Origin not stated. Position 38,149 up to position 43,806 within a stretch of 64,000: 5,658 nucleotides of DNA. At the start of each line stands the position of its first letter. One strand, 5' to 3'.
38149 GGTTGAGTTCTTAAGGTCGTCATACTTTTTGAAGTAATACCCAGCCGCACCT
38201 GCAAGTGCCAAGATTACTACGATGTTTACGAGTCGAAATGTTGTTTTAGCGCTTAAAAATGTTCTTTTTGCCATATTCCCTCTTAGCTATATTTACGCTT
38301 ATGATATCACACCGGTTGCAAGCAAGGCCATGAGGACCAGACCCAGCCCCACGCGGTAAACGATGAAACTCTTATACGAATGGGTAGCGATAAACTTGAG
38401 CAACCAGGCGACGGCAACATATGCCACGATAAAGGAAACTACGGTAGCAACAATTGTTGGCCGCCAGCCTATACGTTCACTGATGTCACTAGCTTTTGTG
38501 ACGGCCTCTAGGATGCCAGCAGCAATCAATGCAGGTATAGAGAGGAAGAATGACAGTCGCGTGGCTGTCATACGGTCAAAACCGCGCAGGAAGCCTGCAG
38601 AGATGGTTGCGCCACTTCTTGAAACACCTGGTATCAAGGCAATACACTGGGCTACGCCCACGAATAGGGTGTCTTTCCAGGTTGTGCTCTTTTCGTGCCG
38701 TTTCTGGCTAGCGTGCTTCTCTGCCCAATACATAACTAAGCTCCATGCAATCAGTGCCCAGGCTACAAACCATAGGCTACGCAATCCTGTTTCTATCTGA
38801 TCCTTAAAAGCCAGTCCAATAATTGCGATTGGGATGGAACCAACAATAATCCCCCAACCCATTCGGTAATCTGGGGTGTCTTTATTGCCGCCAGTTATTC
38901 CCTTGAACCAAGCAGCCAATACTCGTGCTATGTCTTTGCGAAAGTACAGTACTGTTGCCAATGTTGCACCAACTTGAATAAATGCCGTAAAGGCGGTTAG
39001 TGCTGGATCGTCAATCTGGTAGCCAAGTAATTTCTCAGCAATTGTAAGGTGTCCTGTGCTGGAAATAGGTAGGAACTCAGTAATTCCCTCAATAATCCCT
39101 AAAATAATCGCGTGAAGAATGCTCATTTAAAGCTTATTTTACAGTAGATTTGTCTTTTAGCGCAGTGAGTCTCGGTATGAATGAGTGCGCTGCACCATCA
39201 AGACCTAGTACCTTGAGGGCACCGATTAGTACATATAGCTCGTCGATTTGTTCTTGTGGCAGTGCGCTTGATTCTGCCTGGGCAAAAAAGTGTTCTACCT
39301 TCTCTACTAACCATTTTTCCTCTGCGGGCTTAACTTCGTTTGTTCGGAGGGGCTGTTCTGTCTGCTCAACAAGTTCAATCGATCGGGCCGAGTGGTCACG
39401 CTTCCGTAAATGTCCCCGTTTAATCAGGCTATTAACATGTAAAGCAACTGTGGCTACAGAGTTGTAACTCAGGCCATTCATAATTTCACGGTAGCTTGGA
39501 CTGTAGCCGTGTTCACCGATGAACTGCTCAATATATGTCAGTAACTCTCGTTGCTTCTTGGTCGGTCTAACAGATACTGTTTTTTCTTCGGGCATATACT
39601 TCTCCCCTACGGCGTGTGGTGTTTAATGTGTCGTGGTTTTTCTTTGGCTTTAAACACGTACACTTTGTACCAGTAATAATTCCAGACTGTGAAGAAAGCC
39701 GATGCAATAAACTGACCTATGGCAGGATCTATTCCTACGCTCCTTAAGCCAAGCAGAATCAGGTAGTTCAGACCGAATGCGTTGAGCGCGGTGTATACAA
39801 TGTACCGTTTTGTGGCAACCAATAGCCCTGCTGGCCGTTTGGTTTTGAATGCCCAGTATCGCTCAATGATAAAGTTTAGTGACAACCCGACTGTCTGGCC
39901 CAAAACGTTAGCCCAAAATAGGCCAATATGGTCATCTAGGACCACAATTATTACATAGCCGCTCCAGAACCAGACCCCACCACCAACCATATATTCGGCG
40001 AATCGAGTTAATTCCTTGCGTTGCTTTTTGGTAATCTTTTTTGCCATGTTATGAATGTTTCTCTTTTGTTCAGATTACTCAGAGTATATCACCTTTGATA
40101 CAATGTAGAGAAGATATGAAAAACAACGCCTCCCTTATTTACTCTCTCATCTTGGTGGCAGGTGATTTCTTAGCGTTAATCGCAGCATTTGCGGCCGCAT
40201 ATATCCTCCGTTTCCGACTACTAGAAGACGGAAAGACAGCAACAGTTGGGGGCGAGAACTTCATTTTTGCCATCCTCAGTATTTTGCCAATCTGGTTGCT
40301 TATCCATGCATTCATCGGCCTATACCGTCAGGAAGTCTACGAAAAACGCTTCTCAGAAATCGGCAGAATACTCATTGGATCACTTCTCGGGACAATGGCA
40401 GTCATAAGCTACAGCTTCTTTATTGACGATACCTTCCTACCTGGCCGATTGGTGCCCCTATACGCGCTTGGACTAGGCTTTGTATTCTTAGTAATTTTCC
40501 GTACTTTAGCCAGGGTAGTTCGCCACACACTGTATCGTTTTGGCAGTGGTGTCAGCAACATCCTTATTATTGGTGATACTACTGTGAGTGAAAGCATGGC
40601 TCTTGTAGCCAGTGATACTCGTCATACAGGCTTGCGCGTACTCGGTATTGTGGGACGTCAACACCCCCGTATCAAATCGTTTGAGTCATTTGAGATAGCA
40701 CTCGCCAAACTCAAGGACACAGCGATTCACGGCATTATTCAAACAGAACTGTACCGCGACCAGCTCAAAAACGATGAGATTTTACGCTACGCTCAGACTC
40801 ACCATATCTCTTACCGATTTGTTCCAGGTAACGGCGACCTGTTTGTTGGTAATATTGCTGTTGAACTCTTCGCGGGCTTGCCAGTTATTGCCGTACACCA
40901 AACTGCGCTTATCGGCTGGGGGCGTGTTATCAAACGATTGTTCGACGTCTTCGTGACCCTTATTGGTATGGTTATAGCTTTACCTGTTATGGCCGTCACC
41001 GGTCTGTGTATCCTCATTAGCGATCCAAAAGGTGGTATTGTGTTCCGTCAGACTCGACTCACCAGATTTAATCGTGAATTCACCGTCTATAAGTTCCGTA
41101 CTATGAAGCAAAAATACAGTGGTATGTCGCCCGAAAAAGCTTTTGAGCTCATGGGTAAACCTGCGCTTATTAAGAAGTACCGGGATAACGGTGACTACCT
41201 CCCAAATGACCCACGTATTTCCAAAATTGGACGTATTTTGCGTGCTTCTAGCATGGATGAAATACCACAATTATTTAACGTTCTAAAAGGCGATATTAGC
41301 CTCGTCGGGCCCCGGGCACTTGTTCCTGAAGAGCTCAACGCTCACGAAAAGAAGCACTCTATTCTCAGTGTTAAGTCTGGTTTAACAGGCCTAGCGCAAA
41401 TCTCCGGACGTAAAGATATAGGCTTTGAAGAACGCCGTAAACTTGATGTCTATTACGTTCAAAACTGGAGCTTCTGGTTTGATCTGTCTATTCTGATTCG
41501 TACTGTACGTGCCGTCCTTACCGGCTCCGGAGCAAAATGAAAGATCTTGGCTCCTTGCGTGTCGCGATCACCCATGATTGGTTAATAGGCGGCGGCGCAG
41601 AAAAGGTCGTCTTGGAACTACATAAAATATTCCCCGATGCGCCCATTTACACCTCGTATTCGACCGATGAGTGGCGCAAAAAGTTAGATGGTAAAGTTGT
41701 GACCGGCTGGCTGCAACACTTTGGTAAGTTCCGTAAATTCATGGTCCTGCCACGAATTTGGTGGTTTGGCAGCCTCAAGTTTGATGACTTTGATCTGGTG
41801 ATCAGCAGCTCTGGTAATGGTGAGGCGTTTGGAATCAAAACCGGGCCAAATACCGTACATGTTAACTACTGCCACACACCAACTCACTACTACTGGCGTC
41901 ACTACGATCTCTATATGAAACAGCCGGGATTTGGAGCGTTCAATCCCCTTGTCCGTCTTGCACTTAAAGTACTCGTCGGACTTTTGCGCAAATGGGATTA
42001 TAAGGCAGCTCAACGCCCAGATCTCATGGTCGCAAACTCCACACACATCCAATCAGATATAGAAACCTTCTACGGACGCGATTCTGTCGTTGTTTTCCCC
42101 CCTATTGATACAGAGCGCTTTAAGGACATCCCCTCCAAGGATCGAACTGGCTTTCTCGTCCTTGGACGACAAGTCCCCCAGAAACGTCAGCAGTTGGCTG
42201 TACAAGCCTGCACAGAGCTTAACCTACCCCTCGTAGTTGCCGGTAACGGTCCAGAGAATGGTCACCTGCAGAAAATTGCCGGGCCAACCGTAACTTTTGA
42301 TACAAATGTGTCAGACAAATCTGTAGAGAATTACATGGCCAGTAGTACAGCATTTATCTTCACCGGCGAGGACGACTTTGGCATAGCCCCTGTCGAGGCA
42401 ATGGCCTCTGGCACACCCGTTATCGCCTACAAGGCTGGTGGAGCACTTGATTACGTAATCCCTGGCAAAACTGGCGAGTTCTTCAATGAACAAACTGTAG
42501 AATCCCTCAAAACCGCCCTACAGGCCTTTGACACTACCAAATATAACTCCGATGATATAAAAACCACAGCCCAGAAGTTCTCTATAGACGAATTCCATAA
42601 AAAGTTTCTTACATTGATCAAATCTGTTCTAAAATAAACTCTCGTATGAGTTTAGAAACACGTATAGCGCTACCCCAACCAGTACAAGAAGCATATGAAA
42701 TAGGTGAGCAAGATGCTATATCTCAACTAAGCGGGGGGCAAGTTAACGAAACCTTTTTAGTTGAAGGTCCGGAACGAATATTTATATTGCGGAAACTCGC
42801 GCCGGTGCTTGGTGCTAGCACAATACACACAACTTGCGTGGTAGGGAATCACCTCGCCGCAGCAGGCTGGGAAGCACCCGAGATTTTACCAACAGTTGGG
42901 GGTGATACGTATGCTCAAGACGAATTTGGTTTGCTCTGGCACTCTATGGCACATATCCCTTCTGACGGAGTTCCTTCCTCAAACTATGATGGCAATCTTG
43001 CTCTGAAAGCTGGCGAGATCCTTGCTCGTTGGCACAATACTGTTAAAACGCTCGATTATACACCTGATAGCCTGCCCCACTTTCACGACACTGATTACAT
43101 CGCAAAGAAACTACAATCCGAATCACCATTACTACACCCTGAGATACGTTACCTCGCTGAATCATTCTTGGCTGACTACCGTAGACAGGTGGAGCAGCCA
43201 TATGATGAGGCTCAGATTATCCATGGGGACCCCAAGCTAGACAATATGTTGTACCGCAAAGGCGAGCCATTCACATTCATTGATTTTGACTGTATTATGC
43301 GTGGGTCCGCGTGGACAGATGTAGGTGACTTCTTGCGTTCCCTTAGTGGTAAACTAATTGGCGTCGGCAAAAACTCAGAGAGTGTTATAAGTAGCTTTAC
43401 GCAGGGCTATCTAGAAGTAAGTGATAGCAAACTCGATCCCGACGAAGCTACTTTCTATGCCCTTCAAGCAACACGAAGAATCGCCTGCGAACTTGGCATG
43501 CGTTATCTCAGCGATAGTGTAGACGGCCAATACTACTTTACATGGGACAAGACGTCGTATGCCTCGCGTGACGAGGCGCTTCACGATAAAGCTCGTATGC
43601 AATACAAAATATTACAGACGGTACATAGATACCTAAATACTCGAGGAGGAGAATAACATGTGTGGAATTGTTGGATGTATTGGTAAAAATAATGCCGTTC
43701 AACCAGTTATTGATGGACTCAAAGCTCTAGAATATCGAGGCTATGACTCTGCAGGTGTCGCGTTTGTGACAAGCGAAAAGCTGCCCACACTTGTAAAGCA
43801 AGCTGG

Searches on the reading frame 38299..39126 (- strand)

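Call 69: search_protein_families(library=pfam, proteins=[window:38299-39126:-], max_evalue=0.0001)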
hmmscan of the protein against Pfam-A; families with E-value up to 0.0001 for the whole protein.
window:38299-39126:- (275 aa): 2 families
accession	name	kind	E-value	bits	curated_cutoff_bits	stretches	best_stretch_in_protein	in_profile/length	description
PF02673.24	BacA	-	1.8e-89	300.3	33.4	1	6-264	1-257/257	Bacitracin resistance protein BacA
PF01925.25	TauE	-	5.9e-05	23.3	32.6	0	74-255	50-227/237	Sulfite exporter TauE/SafE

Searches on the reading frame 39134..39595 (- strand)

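Call 69: search_protein_families(library=pfam, proteins=[window:39134-39595:-], max_evalue=0.0001)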
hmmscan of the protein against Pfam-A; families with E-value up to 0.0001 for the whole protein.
window:39134-39595:- (153 aa): 1 family
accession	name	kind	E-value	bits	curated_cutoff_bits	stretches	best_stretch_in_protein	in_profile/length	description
PF01726.22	LexA_DNA_bind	-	1.1e-13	51.2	23.7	1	12-71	5-64/65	LexA DNA binding domain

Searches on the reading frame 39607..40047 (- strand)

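Call 69: search_protein_families(library=pfam, proteins=[window:39607-40047:-], max_evalue=0.0001)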
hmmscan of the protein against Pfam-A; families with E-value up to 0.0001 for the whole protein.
window:39607-40047:- (146 aa): 1 family
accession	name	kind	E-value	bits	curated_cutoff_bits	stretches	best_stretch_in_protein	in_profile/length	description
PF04138.20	GtrA_DPMS_TM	-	7.1e-14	52.5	26.1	1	19-132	2-117/117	GtrA/DPMS, transmembrane domain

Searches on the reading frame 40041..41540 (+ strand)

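Call 69: search_protein_families(library=pfam, proteins=[window:40041-41540:+], max_evalue=0.0001)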
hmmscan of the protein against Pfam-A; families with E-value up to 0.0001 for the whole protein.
window:40041-41540:+ (499 aa): 2 families
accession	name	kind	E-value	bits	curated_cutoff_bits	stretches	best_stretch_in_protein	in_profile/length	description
PF02397.22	Bac_transf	-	5.1e-57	192.7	27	1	298-493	1-178/179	Bacterial sugar transferase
PF13727.12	CoA_binding_3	-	6.6e-06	26.7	25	1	92-261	3-174/175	CoA-binding domain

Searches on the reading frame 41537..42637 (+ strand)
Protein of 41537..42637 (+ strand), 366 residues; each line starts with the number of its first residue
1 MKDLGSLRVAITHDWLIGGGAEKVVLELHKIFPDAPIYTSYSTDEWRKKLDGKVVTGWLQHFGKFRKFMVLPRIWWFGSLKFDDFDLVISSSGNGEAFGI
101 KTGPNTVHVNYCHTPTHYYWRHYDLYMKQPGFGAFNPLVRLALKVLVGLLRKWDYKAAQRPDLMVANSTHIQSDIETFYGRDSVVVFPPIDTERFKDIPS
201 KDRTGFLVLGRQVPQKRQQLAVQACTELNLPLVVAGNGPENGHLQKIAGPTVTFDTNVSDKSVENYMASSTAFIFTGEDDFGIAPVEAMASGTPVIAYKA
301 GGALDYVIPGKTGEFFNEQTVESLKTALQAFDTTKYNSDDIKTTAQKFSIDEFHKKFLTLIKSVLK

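Call 69: search_protein_families(library=pfam, proteins=[window:41537-42637:+], max_evalue=0.0001)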
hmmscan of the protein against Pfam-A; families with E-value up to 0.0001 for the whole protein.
window:41537-42637:+ (366 aa): 4 families
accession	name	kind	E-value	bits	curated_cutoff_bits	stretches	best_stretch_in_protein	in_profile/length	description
PF00534.26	Glycos_transf_1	-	1.8e-22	80.1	26.4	1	191-334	3-158/172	Glycosyl transferases group 1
PF13692.12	Glyco_trans_1_4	-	4.1e-17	63.2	27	1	206-329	4-137/142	Glycosyl transferases group 1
PF13439.12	Glyco_transf_4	-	3.6e-07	30.8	28.5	1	19-194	2-170/170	Glycosyltransferase Family 4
PF20706.3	GT4-conflict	-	2e-05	24.2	26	1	177-307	167-320/385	Family 4 Glycosyltransferase in conflict systems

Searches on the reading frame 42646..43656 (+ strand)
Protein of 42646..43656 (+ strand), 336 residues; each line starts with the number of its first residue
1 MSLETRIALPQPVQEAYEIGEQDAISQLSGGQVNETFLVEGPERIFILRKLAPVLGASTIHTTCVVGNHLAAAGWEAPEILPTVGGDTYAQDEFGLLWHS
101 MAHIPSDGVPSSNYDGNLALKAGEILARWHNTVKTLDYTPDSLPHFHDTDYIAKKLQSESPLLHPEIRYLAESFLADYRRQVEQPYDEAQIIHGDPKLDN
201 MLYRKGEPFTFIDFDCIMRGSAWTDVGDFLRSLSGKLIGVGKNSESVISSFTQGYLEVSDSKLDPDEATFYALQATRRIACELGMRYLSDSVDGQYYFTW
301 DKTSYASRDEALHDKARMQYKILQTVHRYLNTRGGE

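Call 69: search_protein_families(library=pfam, proteins=[window:42646-43656:+], max_evalue=0.0001)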
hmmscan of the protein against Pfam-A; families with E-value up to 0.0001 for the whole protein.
window:42646-43656:+ (336 aa): 1 family
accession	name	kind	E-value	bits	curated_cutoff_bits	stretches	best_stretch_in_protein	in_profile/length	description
PF01636.29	APH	-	2.4e-17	63.9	23.2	1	25-233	2-213/239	Phosphotransferase enzyme family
